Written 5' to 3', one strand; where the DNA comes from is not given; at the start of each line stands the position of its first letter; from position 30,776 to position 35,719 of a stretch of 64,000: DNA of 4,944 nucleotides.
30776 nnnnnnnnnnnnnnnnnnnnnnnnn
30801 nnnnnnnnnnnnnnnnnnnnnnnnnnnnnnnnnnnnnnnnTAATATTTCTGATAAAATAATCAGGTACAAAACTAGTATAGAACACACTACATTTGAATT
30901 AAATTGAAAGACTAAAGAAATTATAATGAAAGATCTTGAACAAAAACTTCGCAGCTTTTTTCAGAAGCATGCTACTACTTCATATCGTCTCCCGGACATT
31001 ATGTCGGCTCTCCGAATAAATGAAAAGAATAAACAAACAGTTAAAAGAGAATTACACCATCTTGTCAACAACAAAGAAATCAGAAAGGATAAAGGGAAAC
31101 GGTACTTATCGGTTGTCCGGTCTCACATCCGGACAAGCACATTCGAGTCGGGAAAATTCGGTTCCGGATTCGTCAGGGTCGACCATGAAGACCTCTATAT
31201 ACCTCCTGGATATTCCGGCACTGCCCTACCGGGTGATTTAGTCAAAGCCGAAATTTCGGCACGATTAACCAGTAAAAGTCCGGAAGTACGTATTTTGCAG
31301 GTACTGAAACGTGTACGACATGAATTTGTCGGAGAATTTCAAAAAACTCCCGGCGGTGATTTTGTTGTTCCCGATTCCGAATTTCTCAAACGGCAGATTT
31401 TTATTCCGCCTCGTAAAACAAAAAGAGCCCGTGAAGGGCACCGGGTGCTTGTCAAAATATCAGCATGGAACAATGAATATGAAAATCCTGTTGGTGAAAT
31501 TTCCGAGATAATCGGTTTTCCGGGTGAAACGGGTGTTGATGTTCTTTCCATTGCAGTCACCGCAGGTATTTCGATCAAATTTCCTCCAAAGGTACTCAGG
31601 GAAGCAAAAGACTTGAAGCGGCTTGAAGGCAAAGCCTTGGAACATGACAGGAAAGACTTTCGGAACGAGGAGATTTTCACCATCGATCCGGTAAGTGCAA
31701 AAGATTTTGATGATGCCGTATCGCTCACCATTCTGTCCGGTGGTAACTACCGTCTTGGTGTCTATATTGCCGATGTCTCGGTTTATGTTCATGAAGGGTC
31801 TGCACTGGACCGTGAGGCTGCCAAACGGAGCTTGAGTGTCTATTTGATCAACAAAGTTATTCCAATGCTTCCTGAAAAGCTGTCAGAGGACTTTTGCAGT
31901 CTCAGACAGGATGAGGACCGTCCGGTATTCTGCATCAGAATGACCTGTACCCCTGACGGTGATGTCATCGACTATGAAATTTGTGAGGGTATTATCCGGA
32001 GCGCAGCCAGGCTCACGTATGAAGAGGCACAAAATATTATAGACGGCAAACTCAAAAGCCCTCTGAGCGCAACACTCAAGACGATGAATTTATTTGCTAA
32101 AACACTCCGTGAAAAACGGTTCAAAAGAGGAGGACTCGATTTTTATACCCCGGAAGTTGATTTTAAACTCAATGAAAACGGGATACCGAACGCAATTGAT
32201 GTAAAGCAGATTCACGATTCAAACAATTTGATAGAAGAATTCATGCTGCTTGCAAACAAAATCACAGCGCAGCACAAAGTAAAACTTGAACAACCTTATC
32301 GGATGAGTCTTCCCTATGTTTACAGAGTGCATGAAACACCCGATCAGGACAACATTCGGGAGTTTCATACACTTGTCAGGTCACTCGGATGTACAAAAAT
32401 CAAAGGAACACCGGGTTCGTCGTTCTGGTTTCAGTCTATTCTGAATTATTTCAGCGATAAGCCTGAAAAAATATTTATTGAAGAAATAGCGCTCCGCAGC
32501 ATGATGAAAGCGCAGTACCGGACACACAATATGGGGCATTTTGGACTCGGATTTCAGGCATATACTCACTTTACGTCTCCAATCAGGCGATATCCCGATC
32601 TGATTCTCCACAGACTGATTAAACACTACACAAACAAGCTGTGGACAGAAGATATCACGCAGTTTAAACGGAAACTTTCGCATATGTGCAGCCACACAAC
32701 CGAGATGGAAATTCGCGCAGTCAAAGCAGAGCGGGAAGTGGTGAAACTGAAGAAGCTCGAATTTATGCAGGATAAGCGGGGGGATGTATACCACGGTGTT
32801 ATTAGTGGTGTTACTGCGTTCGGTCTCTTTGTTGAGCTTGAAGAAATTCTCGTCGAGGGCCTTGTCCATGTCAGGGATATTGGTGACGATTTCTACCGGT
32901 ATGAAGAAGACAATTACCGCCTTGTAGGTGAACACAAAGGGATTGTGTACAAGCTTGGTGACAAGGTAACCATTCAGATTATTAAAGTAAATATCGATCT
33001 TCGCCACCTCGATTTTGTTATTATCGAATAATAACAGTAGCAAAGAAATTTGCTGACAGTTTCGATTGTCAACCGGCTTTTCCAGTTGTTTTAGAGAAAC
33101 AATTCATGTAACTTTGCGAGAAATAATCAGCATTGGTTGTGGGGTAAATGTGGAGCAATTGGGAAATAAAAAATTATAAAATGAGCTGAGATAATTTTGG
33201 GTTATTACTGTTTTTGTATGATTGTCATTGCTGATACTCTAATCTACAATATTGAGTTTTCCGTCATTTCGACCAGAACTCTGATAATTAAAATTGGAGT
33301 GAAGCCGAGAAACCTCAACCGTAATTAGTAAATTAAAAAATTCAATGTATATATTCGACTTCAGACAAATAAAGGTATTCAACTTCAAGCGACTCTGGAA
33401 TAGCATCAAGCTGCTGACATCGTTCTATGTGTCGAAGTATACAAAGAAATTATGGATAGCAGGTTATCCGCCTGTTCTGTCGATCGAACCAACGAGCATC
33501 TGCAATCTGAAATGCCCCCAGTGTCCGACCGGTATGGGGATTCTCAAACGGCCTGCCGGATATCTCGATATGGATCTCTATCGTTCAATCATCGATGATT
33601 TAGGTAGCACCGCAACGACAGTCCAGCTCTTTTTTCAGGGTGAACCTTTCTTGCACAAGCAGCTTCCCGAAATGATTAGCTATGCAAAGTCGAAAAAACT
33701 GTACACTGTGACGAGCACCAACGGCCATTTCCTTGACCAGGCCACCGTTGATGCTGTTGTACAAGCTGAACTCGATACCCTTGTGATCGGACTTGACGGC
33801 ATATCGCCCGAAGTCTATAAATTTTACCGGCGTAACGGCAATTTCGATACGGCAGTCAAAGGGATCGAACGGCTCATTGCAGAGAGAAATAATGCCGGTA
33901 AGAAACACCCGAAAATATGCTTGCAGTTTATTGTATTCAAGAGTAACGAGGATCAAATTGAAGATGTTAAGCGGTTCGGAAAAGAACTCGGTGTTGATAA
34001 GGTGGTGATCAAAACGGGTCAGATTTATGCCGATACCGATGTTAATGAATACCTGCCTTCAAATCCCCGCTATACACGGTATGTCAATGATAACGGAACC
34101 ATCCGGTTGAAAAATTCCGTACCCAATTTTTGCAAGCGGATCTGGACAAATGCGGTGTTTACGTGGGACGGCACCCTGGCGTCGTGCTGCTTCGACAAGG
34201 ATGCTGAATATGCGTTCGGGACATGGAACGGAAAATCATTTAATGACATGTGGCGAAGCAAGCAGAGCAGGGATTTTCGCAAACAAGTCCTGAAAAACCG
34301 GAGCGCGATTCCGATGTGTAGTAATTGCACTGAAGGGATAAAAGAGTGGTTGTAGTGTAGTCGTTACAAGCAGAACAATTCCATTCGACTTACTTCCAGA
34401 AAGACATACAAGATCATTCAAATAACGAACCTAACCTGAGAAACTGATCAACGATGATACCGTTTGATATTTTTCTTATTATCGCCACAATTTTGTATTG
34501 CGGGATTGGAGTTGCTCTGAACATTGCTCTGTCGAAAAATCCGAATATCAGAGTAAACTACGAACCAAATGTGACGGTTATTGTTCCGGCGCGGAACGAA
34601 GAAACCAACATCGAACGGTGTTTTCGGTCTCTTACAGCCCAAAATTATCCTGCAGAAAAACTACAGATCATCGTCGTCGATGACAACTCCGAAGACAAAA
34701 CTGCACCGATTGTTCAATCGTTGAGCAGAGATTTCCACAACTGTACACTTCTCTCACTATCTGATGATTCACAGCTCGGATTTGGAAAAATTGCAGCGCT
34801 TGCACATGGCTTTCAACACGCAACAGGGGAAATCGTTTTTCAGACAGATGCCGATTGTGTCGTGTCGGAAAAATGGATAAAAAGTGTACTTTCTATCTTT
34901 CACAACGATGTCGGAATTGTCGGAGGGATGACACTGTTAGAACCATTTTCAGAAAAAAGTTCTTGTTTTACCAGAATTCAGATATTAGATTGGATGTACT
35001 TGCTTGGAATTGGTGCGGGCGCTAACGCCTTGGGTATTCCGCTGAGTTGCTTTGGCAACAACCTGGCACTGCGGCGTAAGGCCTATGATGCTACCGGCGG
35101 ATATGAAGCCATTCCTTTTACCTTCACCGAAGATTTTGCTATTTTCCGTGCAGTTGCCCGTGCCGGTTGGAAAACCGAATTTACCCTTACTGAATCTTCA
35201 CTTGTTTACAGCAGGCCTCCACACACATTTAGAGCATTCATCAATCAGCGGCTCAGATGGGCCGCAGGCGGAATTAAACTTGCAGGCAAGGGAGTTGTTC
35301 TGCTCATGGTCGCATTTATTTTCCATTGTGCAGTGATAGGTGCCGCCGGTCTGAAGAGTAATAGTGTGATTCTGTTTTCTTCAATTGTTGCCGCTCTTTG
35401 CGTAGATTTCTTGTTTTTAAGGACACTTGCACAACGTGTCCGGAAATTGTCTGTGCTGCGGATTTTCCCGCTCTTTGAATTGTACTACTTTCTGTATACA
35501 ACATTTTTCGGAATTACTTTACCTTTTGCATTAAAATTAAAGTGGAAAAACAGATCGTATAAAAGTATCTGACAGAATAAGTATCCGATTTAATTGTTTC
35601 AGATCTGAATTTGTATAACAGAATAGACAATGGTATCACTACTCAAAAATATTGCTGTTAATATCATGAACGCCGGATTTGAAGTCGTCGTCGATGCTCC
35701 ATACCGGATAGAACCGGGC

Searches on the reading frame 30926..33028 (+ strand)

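Call 49: search_protein_families(library=pfam, max_evalue=0.00001, proteins=[window:30926-33028:+])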
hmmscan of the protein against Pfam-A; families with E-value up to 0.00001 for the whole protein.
window:30926-33028:+ (701 aa): 4 families
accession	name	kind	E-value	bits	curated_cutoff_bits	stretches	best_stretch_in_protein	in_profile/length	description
PF00773.25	RNB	-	1.1e-105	354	29.3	1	242-570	1-325/326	RNB domain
PF17876.7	CSD2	-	3.2e-26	91.6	26.2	1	146-220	1-74/74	Cold shock domain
PF08206.17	OB_RNB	-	3.6e-13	49.4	24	0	74-125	4-57/58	Ribonuclease B OB domain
PF00575.29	S1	-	1.3e-09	38.7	22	1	617-695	3-69/74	S1 RNA binding domain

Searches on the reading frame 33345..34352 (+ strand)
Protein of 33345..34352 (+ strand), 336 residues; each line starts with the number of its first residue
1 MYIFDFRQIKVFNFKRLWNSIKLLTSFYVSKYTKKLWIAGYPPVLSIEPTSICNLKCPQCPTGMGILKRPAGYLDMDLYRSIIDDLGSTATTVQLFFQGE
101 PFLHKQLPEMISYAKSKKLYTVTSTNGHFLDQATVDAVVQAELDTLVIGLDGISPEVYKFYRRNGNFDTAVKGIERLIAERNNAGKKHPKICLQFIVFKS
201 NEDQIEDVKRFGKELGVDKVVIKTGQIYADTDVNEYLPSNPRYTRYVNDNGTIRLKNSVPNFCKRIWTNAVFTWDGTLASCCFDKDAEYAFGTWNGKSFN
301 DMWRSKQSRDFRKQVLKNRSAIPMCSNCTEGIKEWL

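Call 49: search_protein_families(library=pfam, max_evalue=0.00001, proteins=[window:33345-34352:+])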
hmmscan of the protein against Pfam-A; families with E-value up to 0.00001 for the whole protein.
window:33345-34352:+ (336 aa): 2 families
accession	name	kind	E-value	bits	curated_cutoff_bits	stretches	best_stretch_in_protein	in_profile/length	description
PF04055.27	Radical_SAM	-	2.1e-17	64.2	29.5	1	47-208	1-162/166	Radical SAM superfamily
PF13186.11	SPASM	-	6.7e-13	49.2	21.5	1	263-329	1-67/67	Iron-sulfur cluster-binding domain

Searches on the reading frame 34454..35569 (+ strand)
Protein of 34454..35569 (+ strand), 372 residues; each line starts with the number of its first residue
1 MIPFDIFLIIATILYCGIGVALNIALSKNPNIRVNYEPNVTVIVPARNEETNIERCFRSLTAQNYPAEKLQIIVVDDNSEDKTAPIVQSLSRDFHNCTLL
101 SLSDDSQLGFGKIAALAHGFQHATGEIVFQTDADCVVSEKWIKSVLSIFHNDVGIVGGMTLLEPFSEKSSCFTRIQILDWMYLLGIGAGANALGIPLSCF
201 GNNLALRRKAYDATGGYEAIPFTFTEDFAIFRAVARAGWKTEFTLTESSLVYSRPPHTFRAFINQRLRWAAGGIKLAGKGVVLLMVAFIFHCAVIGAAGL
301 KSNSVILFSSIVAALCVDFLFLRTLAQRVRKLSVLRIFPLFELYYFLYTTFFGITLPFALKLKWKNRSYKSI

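Call 49: search_protein_families(library=pfam, max_evalue=0.00001, proteins=[window:34454-35569:+])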
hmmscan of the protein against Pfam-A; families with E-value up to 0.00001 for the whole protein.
window:34454-35569:+ (372 aa): 5 families
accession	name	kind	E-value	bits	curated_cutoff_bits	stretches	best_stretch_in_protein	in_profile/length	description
PF13641.12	Glyco_tranf_2_3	-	5.5e-30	105.5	27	1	38-271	1-229/230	Glycosyltransferase like family 2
PF00535.33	Glycos_transf_2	-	1.2e-25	90.8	23.3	1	41-160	1-115/168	Glycosyl transferase family 2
PF13632.12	Glyco_trans_2_3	-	5.1e-18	66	27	1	131-359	5-195/198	Glycosyl transferase family group 2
PF13506.12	Glyco_transf_21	-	6.8e-15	55.4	21.7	1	106-270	12-173/174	Glycosyl transferase family 21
PF10111.15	Glyco_tranf_2_2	-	7.4e-14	52.3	27.3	1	41-238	1-203/276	Glycosyltransferase like family 2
